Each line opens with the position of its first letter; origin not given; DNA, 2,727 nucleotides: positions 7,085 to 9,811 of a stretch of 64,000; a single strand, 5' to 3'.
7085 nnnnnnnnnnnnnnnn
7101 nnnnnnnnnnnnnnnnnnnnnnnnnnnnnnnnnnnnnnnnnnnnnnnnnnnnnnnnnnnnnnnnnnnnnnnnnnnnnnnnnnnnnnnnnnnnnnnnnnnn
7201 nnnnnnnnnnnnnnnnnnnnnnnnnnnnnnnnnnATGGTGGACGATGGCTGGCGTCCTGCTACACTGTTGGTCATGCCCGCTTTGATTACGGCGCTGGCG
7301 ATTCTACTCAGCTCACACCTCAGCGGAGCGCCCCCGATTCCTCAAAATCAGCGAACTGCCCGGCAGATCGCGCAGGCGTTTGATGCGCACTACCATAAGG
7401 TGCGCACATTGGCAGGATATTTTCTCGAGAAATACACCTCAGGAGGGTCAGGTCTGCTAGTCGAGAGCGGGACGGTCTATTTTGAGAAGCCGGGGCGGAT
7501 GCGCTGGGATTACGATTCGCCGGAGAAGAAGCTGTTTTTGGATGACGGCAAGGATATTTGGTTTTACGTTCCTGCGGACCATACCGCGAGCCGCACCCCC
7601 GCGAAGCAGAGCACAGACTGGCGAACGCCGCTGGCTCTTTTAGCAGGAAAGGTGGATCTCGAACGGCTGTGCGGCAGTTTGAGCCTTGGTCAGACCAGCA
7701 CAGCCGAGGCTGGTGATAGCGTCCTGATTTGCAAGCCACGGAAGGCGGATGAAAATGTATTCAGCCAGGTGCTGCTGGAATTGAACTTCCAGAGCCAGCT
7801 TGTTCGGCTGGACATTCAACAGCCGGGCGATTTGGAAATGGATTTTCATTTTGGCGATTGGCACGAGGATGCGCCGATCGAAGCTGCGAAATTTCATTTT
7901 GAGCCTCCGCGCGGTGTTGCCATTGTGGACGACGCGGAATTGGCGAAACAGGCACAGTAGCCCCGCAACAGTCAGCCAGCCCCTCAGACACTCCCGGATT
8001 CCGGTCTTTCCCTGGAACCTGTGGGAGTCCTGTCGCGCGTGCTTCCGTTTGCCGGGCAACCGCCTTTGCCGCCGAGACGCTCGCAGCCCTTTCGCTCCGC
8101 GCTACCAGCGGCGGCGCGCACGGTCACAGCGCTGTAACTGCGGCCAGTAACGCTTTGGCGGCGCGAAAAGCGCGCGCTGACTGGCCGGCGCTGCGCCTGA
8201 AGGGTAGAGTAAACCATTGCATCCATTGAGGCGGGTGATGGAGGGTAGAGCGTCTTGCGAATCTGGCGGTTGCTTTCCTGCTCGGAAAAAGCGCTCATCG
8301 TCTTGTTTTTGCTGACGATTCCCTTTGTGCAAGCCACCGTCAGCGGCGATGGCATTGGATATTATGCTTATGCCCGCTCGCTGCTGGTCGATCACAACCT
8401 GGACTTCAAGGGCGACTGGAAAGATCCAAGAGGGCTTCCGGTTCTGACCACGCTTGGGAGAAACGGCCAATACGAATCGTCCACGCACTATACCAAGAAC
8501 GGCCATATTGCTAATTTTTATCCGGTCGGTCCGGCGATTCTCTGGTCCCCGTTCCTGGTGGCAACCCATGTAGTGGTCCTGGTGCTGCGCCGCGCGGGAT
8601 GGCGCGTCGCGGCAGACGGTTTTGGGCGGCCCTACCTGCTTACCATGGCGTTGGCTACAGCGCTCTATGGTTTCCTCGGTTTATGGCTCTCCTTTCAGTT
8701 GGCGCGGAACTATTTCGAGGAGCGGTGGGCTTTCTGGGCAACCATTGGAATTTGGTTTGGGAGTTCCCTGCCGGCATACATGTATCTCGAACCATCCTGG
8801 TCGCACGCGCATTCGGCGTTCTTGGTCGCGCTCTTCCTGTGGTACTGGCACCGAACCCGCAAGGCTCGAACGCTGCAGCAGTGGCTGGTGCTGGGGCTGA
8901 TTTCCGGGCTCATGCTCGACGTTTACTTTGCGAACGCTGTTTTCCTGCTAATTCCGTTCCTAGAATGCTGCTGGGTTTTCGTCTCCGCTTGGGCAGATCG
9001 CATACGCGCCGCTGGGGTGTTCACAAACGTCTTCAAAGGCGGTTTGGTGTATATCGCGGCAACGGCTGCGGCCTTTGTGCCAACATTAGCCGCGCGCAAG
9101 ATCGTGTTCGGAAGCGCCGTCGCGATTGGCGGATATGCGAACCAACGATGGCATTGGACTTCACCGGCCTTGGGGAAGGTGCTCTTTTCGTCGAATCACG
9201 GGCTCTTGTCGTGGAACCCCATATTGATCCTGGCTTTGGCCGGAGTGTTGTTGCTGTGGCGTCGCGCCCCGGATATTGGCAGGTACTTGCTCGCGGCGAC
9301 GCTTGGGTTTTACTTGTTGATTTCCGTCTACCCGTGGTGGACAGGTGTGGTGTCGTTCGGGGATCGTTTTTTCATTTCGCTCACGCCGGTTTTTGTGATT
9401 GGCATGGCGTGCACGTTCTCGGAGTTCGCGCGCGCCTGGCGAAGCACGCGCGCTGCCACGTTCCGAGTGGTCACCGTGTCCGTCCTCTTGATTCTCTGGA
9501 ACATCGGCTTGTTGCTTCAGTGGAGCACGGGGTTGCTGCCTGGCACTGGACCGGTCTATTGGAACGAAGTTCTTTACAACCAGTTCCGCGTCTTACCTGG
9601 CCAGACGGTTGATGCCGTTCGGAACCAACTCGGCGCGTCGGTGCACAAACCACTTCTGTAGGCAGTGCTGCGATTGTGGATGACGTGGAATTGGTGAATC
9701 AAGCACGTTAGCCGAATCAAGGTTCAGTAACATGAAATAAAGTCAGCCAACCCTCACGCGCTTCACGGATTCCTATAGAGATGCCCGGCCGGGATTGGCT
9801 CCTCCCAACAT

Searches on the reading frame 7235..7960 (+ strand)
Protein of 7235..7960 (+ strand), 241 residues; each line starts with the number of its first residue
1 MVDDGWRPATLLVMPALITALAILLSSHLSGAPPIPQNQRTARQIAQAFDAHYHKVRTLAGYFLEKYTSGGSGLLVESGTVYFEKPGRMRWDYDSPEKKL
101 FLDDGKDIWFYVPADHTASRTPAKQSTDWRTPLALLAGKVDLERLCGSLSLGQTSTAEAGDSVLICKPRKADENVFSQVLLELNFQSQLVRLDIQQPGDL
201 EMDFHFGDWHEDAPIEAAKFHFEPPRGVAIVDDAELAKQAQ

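Call 11: search_protein_families(library=pfam, proteins=[window:7235-7960:+], max_evalue=0.01)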
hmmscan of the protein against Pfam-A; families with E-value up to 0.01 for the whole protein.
window:7235-7960:+ (241 aa): 2 families
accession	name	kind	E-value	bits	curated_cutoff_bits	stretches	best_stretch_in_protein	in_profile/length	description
PF03548.22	LolA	-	8e-18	65.2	23.6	1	55-222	2-164/165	Outer membrane lipoprotein carrier protein LolA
PF09865.15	DUF2092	-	2.4e-05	24.2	21.2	0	188-229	166-207/212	Predicted periplasmic protein (DUF2092)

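Call 12: search_protein_families(library=ncbifam, proteins=[window:7235-7960:+], max_evalue=0.01)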
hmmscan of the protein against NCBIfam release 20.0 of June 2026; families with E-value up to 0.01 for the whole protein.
window:7235-7960:+ (241 aa): 4 families
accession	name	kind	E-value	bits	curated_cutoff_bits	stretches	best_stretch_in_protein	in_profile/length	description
TIGR00547.2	lolA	equivalog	1.1e-27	96.8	112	1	42-232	18-201/202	outer membrane lipoprotein periplasmic chaperone LolA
NF000661.0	PRK00031.1-3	equivalog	1.1e-10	41.3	255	1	47-232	40-224/225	outer membrane lipoprotein chaperone LolA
NF000663.1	PRK00031.2-1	exception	0.00037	20.1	120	1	52-114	16-77/168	LolA-like outer membrane lipoprotein chaperone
NF053544.1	LolA2_flexi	equivalog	0.00074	18.9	125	1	23-106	11-93/208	flexirubin biosynthesis/transport protein LolA2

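Call 36: find_homologous_proteins(query=window:7235-7960:+, max_evalue=1e-40)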
Query window:7235-7960:+ (241 aa): 2760 proteins with E <= 1e-40 among 4193 candidates; the best 120 are listed.
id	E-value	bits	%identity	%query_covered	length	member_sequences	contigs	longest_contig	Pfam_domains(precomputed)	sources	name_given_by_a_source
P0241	2.9e-159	546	100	100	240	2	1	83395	PF03548.23,PF09865.16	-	-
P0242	1.4e-144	498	96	95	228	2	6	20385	PF03548.23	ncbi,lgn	-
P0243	4.2e-134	463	88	95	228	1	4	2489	PF03548.23,PF09865.16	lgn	-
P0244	4.1e-130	450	80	100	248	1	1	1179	PF03548.23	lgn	-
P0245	2.7e-125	435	86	93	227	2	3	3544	PF03548.23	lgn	-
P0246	8.0e-122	423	82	92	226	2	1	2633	PF03548.23,PF09865.16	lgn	-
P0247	2.3e-120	418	89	84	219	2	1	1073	PF03548.23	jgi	jgi:outer membrane lipoprotein carrier protein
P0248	8.1e-118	410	82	87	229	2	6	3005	PF03548.23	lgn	-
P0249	1.7e-115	402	83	85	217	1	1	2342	PF03548.23,PF09865.16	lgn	-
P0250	3.6e-114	398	83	85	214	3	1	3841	PF03548.23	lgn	-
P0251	4.9e-114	398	81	90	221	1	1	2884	PF03548.23,PF09865.16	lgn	-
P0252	9.4e-114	397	76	92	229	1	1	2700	PF03548.23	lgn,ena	-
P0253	1.6e-113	396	82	85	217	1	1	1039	PF03548.23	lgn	-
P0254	1.8e-107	376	70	95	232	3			PF03548.23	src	-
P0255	1.7e-103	363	75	83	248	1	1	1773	PF03548.23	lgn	-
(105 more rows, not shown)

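Call 37: find_encoding_contigs(protein=P0242, flank=10000, max_places=6)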
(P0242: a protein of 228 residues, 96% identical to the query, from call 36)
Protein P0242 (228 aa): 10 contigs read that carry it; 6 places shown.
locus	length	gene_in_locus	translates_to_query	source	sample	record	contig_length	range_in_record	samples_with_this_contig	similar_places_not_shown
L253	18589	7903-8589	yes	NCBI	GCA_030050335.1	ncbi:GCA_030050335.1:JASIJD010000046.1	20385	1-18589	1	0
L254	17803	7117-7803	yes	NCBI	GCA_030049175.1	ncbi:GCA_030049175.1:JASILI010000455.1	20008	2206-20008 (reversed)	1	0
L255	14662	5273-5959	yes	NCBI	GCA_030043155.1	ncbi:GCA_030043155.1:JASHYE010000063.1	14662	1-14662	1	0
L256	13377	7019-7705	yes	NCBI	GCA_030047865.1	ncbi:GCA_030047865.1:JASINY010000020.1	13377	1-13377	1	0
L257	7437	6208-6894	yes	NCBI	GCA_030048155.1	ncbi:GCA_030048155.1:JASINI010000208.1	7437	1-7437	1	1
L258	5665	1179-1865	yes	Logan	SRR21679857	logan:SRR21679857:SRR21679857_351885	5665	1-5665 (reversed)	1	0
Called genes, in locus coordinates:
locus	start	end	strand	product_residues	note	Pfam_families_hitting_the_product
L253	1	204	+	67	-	?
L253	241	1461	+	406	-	PF28597:T2SSF_N, PF00482:T2SSF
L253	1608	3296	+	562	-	PF25323:6TM_PilS, PF00989:PAS, PF08448:PAS_4, PF13426:PAS_9, PF00512:HisKA, PF02518:HATPase_c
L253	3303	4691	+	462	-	PF00072:Response_reg, PF00158:Sigma54_activat, PF14532:Sigma54_activ_2, PF00004:AAA (weak), PF07728:AAA_5 (weak), PF25601:AAA_lid_14, PF02954:HTH_8 (faint)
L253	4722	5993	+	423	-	PF14378:PAP2_3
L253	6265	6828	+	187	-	PF07963:N_methyl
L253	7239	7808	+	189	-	PF07963:N_methyl (weak)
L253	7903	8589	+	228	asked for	PF03548:LolA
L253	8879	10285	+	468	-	-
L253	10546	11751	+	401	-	PF00482:T2SSF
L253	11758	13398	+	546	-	PF05157:MshEN, PF00437:T2SSE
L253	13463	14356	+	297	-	-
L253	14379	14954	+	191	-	-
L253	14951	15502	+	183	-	PF04350:PilO (weak)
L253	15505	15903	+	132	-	-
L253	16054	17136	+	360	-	-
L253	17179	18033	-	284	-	PF00702:Hydrolase (weak), PF08282:Hydrolase_3, PF05116:S6PP (weak)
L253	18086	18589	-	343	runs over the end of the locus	PF08100:Dimerisation, PF00891:Methyltransf_2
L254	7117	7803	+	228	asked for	PF03548:LolA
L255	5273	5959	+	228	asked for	PF03548:LolA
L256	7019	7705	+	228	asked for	PF03548:LolA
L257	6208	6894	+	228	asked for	PF03548:LolA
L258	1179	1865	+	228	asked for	PF03548:LolA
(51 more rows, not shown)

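Call 52: find_encoding_contigs(protein=P0243, flank=10000, max_places=4)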
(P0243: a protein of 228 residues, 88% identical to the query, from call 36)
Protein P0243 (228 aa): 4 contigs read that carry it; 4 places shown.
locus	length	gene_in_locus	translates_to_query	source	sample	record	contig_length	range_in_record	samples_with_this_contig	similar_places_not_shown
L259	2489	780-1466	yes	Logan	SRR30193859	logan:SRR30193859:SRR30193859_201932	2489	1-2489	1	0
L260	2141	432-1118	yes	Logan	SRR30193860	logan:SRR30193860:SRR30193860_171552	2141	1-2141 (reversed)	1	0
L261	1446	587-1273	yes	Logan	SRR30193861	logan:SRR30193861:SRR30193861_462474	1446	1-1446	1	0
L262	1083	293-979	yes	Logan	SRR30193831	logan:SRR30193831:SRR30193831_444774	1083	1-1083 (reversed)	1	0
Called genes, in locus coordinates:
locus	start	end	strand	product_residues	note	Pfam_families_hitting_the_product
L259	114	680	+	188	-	PF07963:N_methyl (weak)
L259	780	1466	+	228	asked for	PF03548:LolA, PF09865:DUF2092 (faint)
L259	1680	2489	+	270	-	?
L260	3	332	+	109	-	?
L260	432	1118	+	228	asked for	PF03548:LolA, PF09865:DUF2092 (faint)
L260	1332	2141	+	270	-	?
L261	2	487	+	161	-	?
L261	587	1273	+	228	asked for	PF03548:LolA, PF09865:DUF2092 (faint)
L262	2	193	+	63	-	?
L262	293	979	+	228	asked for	PF03548:LolA, PF09865:DUF2092 (faint)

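Call 53: find_encoding_contigs(protein=P0245, flank=10000, max_places=4)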
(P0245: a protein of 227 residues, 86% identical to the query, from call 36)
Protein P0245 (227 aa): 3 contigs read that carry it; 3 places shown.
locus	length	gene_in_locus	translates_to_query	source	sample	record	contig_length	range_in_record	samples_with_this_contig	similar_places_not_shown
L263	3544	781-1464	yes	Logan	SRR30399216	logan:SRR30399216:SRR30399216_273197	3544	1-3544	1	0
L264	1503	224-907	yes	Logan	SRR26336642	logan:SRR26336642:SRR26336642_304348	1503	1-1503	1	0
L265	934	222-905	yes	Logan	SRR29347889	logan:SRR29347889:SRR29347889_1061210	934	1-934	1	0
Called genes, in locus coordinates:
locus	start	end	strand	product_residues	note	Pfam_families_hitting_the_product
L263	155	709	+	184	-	PF07963:N_methyl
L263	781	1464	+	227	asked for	PF03548:LolA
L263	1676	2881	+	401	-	PF00482:T2SSF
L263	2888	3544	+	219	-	?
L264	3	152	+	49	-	?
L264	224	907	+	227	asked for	PF03548:LolA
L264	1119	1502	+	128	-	?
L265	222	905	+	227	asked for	PF03548:LolA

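Call 56: search_protein_families(library=ncbifam, proteins=[L253:4722-5993:+], max_evalue=1)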
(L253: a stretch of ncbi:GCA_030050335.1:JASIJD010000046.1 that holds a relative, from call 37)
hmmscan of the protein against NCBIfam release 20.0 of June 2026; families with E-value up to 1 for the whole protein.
L253:4722-5993:+ (423 aa): 1 family
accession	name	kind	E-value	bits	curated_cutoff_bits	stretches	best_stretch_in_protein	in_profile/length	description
NF008826.2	PRK11876.1-2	equivalog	0.023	14.4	33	1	18-31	9-22/30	cytochrome b6-f complex subunit PetM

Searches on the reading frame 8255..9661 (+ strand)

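Call 11: search_protein_families(library=pfam, proteins=[window:8255-9661:+], max_evalue=0.01)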
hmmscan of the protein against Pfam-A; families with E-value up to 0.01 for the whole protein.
window:8255-9661:+ (468 aa): 0 families

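Call 56: search_protein_families(library=ncbifam, proteins=[window:8255-9661:+], max_evalue=1)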
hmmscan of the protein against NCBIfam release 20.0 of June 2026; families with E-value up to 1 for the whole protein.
window:8255-9661:+ (468 aa): 1 family
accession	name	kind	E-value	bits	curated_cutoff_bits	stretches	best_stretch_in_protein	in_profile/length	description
NF047440.1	LA3751_2_3_fam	subfamily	1e-07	31.2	200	1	139-420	105-382/460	LA_3751/LA_3752 family putative glycosyltransferase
